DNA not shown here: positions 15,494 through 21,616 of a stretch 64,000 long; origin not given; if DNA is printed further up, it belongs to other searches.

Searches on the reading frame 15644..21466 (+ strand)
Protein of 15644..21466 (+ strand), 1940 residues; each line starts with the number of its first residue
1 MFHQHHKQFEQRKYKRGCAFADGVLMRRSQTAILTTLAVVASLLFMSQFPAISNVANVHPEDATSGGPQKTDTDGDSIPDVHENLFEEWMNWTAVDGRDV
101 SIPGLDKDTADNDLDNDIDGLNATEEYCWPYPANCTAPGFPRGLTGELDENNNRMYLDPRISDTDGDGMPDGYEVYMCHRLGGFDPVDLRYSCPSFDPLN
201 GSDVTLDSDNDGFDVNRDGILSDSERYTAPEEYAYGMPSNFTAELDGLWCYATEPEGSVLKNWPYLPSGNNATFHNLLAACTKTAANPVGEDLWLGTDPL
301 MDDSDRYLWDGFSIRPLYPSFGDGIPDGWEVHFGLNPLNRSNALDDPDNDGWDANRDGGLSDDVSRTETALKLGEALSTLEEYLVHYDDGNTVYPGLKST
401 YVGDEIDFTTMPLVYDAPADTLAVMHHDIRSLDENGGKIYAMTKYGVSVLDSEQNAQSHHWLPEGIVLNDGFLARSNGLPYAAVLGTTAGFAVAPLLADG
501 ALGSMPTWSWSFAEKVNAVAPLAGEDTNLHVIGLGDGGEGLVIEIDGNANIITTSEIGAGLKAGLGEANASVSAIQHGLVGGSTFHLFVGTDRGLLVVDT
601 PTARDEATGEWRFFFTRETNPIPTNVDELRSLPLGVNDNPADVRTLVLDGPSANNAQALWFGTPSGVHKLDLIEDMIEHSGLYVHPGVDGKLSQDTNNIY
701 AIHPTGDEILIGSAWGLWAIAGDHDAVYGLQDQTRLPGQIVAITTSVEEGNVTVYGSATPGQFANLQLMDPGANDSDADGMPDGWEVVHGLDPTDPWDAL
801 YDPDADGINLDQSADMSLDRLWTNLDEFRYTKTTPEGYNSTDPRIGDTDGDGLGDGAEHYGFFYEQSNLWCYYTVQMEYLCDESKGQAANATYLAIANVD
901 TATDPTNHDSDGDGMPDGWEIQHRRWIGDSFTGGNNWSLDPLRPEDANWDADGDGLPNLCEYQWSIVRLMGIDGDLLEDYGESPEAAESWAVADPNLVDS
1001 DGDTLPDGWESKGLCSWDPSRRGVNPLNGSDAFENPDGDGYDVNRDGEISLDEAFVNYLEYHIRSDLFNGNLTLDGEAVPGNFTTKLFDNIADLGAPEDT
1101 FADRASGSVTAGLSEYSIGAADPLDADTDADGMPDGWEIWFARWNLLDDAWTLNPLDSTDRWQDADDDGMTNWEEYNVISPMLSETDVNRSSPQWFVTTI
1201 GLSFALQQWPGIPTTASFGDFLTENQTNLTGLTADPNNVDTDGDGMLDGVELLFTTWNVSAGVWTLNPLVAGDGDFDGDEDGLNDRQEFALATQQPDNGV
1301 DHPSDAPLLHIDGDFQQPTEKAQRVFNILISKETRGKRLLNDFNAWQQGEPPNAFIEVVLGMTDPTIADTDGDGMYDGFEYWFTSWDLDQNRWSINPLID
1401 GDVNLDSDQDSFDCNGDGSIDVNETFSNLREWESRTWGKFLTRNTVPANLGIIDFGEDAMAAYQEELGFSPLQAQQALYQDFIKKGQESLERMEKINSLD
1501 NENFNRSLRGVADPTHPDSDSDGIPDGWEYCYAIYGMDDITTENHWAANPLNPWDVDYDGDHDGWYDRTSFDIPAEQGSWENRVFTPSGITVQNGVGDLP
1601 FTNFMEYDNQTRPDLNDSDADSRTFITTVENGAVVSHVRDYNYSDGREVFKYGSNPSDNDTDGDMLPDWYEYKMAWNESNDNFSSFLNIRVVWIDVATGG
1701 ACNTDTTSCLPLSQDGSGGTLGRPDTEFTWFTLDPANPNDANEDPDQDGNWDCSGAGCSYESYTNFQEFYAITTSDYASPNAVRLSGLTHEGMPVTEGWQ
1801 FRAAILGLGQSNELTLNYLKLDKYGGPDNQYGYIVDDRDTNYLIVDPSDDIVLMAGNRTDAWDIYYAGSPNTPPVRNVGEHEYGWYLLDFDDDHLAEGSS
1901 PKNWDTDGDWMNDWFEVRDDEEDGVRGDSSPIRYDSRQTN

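Call 7: search_protein_families(library=pfam, proteins=[window:15644-21466:+], max_evalue=0.001)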
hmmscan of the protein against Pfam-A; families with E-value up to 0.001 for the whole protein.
window:15644-21466:+ (1940 aa): 1 family
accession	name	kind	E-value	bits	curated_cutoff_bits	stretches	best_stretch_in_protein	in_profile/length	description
PF18884.5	TSP3_bac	-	4.3e-05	23.7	25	0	909-923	1-15/22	Bacterial TSP3 repeat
